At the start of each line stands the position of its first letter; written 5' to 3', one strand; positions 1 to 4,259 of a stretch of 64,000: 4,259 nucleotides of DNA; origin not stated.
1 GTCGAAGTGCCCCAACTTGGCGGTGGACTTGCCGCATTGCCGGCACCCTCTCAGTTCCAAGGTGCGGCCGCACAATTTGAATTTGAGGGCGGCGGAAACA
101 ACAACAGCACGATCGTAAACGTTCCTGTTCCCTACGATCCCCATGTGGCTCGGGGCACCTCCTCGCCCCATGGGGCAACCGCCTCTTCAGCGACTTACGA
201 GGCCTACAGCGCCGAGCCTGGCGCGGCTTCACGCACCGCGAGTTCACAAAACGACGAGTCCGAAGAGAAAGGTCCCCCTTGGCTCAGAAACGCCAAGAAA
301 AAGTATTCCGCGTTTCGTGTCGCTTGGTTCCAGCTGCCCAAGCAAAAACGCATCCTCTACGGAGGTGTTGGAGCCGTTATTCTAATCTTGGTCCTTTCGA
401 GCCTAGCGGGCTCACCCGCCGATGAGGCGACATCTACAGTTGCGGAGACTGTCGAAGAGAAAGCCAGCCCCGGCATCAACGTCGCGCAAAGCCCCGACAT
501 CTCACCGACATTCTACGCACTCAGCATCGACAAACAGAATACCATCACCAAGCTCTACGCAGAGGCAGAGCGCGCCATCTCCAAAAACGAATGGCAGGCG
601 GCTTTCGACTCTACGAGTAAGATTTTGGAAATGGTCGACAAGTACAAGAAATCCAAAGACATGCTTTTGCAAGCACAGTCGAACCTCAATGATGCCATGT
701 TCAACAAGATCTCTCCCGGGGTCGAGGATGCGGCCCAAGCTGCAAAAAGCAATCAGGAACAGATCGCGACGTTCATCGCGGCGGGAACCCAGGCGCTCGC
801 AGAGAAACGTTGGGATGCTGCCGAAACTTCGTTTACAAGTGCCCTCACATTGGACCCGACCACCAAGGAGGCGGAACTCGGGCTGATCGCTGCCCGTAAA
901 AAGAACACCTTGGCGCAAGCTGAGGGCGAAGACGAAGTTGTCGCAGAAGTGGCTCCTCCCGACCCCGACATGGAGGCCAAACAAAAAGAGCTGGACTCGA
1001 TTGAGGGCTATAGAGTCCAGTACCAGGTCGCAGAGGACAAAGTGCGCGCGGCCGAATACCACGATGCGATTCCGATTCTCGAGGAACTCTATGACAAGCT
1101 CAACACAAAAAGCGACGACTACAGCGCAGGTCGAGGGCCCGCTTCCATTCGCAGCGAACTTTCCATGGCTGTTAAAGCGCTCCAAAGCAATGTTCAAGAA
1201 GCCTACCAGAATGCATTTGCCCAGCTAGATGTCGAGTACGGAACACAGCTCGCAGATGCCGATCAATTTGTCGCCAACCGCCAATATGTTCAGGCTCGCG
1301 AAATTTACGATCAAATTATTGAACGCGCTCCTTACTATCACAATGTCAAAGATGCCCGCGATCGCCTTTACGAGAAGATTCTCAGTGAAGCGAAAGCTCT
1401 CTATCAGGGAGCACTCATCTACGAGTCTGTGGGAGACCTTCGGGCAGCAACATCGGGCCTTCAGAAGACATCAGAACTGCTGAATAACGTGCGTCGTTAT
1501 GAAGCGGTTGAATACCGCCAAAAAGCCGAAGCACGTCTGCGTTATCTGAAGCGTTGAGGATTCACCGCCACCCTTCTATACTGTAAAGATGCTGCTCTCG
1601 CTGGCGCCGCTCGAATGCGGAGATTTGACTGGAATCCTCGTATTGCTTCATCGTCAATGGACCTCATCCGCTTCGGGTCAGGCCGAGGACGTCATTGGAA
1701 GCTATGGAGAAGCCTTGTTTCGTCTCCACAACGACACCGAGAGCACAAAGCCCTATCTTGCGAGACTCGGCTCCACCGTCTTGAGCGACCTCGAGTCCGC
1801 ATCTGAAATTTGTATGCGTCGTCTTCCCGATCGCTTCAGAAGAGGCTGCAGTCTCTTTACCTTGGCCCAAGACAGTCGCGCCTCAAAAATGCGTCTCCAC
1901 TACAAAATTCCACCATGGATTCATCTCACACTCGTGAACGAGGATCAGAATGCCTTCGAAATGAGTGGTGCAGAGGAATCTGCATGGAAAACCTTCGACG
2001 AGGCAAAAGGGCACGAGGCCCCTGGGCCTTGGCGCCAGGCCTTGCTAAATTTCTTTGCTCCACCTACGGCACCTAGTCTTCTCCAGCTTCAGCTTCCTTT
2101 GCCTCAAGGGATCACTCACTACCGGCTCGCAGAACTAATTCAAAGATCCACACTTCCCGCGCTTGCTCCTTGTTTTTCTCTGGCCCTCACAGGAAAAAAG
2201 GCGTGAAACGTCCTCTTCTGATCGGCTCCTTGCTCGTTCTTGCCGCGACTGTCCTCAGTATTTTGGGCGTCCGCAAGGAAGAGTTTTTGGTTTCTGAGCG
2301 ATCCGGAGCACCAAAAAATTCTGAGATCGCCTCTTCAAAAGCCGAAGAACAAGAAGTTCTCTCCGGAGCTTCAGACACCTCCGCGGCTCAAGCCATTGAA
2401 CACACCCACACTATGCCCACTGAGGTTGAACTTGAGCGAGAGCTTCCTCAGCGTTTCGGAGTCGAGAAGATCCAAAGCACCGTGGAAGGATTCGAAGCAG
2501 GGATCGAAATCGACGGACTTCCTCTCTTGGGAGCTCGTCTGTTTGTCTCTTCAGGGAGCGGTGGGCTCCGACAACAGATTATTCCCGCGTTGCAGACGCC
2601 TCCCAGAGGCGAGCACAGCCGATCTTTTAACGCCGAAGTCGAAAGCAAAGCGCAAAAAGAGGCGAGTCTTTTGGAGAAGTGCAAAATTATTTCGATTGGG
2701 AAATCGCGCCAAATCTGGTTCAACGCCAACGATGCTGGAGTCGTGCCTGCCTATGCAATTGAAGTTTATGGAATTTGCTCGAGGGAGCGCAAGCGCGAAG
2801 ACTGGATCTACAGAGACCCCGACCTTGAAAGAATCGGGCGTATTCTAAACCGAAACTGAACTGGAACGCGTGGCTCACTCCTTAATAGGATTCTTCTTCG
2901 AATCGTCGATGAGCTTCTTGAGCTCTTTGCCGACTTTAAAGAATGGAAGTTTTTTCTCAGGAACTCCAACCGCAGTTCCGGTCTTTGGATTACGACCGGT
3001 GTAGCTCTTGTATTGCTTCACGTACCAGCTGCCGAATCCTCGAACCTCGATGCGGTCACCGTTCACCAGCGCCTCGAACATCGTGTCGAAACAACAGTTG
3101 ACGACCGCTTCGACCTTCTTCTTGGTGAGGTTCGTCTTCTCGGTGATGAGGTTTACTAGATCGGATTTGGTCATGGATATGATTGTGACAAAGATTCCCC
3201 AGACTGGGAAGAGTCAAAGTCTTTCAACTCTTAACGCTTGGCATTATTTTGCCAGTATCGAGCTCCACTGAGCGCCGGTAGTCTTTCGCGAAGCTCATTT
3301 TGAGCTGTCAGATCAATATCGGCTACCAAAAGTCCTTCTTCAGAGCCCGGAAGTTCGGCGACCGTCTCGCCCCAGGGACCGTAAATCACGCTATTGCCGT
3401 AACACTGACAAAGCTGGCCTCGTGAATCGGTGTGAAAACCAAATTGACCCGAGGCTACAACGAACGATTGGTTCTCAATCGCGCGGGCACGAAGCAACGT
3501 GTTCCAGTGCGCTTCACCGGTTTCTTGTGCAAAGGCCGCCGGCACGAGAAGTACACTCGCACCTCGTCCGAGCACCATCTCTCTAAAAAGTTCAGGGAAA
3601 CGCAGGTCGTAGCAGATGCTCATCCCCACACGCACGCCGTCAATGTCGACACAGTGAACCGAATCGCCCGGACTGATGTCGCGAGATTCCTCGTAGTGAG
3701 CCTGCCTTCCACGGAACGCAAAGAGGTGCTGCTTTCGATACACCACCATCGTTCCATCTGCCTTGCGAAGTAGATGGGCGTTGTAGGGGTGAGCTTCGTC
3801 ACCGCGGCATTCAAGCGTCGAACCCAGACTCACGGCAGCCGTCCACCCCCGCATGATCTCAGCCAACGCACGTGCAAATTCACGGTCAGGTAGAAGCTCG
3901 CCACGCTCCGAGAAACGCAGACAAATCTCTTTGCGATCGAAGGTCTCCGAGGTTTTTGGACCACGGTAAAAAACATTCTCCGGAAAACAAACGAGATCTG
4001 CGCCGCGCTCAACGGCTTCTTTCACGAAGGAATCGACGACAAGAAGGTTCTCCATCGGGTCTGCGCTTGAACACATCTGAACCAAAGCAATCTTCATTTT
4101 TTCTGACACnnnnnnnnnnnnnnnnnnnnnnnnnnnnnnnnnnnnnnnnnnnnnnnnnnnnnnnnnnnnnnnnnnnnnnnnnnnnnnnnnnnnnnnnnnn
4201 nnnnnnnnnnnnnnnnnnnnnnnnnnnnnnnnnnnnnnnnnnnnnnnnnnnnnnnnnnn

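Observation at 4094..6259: Divergent ArnT-like GT39 glycosyltransferase and PAP2 phosphatase: candidate lipid A dephosphorylation and glycosylation pair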

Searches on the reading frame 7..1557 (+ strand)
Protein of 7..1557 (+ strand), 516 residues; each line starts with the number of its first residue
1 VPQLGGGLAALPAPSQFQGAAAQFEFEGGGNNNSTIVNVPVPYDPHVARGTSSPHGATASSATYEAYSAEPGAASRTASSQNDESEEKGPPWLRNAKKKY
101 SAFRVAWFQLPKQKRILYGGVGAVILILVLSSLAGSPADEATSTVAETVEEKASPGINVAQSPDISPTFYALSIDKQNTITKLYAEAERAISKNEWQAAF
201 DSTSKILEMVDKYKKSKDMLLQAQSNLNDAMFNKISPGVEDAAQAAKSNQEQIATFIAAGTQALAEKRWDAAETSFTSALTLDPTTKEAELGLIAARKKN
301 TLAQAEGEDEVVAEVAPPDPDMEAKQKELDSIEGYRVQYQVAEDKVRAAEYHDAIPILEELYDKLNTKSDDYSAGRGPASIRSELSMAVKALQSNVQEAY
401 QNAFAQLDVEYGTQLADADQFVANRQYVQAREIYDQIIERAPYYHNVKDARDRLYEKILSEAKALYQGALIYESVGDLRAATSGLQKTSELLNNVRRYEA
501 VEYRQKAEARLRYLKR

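Call 3: search_protein_families(library=pfam, proteins=[window:7-1557:+], max_evalue=0.01)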
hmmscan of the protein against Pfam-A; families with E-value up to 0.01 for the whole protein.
window:7-1557:+ (516 aa): 3 families
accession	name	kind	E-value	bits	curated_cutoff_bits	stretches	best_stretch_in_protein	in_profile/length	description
PF13428.12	TPR_14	-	0.00031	21.6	23.5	0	258-294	6-42/44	Tetratricopeptide repeat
PF14559.12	TPR_19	-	0.00039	21.1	25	0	263-296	1-34/68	Tetratricopeptide repeat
PF16670.11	PI-PLC-C1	-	0.0033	17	29.9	1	179-254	182-262/329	Phosphoinositide phospholipase C, Ca2+-dependent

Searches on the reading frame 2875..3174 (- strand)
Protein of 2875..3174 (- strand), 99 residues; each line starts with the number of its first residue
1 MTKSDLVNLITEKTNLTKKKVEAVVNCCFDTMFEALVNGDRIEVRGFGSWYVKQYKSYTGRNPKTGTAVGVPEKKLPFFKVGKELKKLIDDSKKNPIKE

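Call 3: search_protein_families(library=pfam, proteins=[window:2875-3174:-], max_evalue=0.01)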
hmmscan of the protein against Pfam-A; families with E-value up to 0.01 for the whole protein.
window:2875-3174:- (99 aa): 2 families
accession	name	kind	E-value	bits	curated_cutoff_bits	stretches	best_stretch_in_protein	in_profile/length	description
PF00216.26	Bac_DNA_binding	-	2.1e-30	105.2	22.4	1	1-89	1-89/90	Bacterial DNA-binding protein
PF18291.6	HU-HIG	-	1.1e-05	26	26.2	1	2-89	33-118/125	HU domain fused to wHTH, Ig, or Glycine-rich motif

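Call 4: search_protein_families(library=ncbifam, proteins=[window:2875-3174:-], max_evalue=0.01)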
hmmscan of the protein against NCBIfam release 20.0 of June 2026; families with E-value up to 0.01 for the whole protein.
window:2875-3174:- (99 aa): 7 families
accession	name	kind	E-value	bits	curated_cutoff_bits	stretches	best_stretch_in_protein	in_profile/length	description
NF001222.0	PRK00199.1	equivalog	1.8e-30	105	115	1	1-92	1-93/95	integration host factor subunit beta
TIGR00988.1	hip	equivalog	4.7e-28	97.4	119.95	1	1-89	1-90/94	integration host factor subunit beta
NF001401.0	PRK00285.1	equivalog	3.4e-21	75.3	111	1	1-95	6-100/103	integration host factor subunit alpha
NF008023.0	PRK10753.1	equivalog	6.8e-15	55.2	162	1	1-87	1-87/90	nucleoid-associated protein HU-alpha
TIGR00987.1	himA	equivalog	1.3e-14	54.4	120.25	1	1-92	2-93/96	integration host factor subunit alpha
NF007945.0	PRK10664.1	equivalog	1.9e-14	54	157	1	1-88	1-88/90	nucleoid-associated protein HU-beta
TIGR01201.1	HU_rel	subfamily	0.0015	18.4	68.6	1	1-53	31-83/170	HU family DNA-binding protein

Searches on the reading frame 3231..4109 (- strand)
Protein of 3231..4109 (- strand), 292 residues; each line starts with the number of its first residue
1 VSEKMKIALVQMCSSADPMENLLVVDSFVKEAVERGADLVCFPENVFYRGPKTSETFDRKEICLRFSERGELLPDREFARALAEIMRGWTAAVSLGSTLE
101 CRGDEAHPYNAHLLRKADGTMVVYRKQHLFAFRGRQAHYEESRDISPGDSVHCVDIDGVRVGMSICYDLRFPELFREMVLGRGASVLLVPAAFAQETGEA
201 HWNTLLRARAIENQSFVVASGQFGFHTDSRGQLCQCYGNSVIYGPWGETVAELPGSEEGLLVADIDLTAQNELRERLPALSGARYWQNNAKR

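Call 3: search_protein_families(library=pfam, proteins=[window:3231-4109:-], max_evalue=0.01)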
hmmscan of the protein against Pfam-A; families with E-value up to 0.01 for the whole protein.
window:3231-4109:- (292 aa): 1 family
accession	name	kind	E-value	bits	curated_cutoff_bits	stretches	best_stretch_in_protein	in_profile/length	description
PF00795.27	CN_hydrolase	-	1.7e-46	159.1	23.2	1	6-269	1-250/256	Carbon-nitrogen hydrolase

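Call 4: search_protein_families(library=ncbifam, proteins=[window:3231-4109:-], max_evalue=0.01)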
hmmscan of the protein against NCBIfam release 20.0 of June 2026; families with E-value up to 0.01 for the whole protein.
window:3231-4109:- (292 aa): 9 families
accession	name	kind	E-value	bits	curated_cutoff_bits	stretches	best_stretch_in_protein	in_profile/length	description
NF043013.1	DeGluthAmidYersProt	equivalog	3.2e-39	134.7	500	1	4-285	3-270/278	deaminated glutathione amidase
NF033621.1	de_GSH_amidase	exception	4.7e-36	124.5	355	1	6-286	1-256/260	deaminated glutathione amidase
TIGR03381.1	agmatine_aguB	equivalog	1.4e-28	100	410.25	1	6-276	2-264/279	N-carbamoylputrescine amidase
NF007757.0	PRK10438.1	equivalog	7.8e-23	81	249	1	106-283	87-250/256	amidohydrolase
NF040852.1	nitrile_Arch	equivalog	2.7e-18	66.1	500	1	5-270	1-240/262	nitrilase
TIGR00546.1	lnt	equivalog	1.1e-14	54.5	132.9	1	18-224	180-384/395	apolipoprotein N-acyltransferase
NF010588.0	PRK13981.1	equivalog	1.6e-12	46.7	479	1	2-268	2-247/546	NAD+ synthase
NF009802.0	PRK13286.1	equivalog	1.1e-06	27.9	427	1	36-275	51-268/345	aliphatic amidase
NF009803.0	PRK13287.1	equivalog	2.8e-06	26.3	406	1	94-244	99-245/333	formamidase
